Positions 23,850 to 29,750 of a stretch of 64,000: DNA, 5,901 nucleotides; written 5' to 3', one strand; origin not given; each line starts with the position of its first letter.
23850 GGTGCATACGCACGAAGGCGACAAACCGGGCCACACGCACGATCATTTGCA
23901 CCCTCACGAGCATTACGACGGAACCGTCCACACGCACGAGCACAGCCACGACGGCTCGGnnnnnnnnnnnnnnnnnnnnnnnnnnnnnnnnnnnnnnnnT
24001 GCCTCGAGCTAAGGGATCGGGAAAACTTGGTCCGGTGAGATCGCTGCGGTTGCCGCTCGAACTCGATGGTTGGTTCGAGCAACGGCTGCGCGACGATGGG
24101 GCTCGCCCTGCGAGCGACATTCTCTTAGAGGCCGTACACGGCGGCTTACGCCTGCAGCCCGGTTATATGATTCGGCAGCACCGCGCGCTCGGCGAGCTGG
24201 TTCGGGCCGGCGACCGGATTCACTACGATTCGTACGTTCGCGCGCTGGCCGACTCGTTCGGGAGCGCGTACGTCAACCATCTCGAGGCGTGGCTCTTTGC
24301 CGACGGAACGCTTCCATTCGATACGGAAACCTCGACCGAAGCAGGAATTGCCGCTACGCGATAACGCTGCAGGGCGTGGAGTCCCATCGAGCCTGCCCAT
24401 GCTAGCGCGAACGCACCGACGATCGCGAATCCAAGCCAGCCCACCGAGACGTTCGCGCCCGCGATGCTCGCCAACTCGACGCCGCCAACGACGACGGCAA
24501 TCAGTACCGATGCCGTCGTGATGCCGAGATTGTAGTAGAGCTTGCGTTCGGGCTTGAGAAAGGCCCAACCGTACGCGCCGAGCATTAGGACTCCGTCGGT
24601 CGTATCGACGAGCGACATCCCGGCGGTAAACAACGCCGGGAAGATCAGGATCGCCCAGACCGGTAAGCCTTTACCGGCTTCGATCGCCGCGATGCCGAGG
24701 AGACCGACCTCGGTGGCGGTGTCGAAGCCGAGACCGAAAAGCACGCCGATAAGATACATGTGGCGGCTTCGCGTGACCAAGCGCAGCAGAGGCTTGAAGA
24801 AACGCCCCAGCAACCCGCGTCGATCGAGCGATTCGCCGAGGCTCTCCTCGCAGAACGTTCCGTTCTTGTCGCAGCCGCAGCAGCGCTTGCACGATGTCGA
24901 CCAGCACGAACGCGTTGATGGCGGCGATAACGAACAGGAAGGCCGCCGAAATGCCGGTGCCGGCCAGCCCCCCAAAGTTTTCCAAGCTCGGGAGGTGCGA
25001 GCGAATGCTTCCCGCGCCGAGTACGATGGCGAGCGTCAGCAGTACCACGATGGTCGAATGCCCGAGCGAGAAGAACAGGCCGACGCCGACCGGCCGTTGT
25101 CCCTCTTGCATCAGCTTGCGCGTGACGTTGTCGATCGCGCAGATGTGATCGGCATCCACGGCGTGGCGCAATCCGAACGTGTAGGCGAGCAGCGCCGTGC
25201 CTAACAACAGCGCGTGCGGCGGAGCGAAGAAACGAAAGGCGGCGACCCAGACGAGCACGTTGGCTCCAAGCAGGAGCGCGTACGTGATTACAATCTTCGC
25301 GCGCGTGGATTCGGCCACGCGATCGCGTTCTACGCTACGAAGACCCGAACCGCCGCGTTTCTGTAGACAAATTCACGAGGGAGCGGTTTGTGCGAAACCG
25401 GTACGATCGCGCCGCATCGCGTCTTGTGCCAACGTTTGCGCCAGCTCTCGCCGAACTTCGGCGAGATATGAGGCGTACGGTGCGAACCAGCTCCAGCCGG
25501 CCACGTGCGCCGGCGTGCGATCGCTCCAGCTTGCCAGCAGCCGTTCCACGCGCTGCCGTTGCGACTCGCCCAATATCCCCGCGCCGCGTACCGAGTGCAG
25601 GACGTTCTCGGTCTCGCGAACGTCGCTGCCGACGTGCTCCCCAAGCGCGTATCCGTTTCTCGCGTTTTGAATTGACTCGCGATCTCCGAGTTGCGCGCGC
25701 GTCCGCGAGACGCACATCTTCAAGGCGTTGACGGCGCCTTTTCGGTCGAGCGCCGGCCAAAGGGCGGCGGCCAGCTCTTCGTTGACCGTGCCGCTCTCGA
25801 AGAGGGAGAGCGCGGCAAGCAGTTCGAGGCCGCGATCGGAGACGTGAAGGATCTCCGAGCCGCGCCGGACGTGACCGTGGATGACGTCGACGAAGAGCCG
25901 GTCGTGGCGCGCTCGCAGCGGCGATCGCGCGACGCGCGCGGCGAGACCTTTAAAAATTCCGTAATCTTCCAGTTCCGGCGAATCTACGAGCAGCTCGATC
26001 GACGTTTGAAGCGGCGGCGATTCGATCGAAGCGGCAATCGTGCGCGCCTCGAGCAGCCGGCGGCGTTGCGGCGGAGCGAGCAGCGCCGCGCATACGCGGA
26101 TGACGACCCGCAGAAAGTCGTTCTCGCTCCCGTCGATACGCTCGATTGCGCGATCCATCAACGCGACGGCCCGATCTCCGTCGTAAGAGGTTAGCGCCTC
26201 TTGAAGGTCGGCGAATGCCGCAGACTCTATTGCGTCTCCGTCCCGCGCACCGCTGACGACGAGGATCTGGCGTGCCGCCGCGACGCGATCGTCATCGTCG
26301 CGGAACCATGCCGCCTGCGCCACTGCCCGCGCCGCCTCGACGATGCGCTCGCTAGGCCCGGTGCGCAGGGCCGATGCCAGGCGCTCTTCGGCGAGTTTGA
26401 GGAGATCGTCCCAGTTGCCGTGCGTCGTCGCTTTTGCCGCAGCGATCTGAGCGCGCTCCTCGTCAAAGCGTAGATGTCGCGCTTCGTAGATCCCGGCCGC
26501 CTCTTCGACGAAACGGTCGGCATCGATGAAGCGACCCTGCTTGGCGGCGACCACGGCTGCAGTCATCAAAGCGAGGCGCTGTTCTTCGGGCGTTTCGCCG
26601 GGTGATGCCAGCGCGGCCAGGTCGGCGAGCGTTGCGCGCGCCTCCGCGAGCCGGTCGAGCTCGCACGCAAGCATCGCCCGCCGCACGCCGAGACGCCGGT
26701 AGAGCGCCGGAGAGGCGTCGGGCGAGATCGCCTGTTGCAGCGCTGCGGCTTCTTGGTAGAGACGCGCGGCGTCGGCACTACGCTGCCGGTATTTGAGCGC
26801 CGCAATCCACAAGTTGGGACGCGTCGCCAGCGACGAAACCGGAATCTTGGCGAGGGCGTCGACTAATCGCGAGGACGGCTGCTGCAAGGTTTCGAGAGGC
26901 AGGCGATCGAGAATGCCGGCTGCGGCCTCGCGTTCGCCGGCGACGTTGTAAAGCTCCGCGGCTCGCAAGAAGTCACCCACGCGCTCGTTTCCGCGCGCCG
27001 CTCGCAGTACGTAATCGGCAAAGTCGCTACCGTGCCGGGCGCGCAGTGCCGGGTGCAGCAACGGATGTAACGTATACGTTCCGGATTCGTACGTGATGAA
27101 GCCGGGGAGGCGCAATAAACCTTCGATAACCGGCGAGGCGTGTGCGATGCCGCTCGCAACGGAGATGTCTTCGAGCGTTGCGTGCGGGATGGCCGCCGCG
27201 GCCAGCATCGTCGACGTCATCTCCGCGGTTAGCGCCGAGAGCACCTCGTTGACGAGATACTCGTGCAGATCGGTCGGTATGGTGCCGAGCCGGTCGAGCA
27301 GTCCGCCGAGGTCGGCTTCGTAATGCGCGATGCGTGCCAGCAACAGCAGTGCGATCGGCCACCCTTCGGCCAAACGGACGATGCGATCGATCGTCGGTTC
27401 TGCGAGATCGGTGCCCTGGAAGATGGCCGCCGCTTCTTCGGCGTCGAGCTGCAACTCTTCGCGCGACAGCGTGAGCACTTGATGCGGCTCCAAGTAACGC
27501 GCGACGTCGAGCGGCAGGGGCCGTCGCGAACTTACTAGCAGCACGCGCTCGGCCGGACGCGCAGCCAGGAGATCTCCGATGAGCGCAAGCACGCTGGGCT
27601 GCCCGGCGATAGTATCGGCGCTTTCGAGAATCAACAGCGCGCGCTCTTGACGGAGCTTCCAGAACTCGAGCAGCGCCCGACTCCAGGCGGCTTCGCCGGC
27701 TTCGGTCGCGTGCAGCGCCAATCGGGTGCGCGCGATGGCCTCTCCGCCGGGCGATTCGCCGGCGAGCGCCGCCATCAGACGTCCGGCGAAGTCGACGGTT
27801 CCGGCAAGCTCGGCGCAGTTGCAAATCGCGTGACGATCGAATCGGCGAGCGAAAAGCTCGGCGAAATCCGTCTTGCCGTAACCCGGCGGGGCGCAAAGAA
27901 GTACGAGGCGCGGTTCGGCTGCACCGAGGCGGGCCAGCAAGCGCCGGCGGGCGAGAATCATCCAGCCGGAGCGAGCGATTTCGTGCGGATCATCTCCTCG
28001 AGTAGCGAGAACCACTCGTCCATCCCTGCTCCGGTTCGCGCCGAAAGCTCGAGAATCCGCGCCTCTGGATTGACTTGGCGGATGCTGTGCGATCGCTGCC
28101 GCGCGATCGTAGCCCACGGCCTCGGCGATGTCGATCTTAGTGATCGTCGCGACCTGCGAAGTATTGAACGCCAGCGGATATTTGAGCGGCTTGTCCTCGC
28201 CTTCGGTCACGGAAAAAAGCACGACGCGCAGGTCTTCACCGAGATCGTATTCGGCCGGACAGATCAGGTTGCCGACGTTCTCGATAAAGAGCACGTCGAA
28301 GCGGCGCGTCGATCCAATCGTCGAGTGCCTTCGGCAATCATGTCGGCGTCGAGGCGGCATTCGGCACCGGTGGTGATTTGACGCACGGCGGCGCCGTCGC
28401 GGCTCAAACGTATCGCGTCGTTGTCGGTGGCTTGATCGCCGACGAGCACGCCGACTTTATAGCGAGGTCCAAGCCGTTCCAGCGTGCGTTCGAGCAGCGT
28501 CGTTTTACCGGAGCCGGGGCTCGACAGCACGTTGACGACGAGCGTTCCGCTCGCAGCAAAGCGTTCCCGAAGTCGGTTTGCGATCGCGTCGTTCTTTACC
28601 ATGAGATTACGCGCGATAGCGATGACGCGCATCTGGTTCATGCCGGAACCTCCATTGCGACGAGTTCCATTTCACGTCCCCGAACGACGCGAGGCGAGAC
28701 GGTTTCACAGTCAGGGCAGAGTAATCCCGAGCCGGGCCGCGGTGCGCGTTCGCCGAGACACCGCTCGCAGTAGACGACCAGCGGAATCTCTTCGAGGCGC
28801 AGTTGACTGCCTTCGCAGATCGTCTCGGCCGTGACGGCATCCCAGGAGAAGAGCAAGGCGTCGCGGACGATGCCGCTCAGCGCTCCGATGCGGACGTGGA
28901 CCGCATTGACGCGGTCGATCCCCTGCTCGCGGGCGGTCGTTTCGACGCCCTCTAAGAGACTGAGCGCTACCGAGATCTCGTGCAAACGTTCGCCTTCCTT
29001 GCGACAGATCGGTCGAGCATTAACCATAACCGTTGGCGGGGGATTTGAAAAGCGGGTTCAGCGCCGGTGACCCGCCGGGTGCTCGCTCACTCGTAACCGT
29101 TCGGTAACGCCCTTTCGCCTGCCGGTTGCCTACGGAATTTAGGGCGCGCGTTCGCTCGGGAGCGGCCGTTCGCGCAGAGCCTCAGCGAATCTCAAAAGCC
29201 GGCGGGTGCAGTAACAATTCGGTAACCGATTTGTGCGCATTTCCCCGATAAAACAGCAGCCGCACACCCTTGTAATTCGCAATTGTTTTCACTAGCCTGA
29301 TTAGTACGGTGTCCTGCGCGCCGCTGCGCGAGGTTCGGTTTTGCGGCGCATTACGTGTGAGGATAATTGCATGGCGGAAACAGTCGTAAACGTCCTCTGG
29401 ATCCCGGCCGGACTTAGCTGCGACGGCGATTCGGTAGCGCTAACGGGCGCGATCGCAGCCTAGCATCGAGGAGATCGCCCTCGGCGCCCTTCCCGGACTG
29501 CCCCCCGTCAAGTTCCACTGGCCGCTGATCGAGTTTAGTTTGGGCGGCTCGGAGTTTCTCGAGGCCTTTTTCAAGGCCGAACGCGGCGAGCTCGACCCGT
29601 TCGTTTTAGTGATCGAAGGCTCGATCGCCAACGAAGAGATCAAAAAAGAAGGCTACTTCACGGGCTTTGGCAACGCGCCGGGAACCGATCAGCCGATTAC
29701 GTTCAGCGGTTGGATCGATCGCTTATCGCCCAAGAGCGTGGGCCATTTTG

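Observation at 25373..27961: STAND ATPase with a C-terminal SARP-type winged helix, translationally coupled to hypB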

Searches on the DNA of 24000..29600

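Call 73: search_rna_families(source=window, start=24000, end=29600, threshold=evalue, max_evalue=1)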
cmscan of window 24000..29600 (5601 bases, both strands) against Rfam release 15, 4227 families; matches with E-value up to 1: 0.
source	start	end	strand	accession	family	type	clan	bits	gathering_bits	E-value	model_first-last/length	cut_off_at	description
